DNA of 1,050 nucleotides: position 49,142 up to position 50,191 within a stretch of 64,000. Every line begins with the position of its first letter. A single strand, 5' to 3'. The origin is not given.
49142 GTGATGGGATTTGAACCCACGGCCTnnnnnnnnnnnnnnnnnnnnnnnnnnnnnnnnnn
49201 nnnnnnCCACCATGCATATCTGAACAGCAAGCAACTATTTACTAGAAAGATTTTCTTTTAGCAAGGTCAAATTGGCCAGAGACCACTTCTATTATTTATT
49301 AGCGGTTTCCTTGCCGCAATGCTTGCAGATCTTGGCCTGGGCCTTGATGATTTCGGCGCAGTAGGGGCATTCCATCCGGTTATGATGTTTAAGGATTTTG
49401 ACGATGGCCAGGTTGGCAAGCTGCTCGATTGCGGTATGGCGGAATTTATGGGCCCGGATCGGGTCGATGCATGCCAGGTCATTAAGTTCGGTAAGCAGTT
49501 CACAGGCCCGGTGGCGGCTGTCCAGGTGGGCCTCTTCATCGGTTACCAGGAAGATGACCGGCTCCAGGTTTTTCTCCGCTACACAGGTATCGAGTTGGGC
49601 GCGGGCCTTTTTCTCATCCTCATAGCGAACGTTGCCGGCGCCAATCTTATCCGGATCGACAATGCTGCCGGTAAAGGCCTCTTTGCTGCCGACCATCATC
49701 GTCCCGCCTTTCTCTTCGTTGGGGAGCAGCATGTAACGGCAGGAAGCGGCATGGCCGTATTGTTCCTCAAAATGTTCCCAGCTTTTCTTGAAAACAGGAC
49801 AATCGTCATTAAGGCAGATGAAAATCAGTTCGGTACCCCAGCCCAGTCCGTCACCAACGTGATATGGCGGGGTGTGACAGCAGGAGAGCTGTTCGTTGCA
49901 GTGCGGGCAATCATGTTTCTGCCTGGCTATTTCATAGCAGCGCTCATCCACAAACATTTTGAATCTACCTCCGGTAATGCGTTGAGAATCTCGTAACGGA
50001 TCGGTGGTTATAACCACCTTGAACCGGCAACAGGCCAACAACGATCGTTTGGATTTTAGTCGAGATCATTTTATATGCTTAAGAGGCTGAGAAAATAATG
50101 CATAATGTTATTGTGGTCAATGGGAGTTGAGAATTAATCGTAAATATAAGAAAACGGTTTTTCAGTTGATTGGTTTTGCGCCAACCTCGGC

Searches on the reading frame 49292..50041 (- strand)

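Call 28: search_protein_families(library=pfam, proteins=[window:49292-50041:-], max_evalue=0.01)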
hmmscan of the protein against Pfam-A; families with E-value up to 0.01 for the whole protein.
window:49292-50041:- (249 aa): 4 families
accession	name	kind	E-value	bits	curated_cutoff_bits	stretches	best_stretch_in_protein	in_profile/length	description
PF13248.11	Zn_ribbon_3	-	1e-06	28.4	27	1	224-245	4-25/26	zinc-ribbon domain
PF10571.15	UPF0547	-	0.00048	20.6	29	1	224-243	2-21/26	Uncharacterised protein family UPF0547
PF12773.13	DZR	-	0.002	18.7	27.3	1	224-243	26-45/45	Double zinc ribbon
PF17032.10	Zn_ribbon_15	-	0.0067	17.6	28.9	1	191-248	6-64/73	zinc-ribbon family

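Call 86: search_protein_families(library=padloc, proteins=[window:49292-50041:-], max_evalue=0.01)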
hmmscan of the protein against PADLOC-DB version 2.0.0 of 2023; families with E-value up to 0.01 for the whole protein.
window:49292-50041:- (249 aa): 0 families
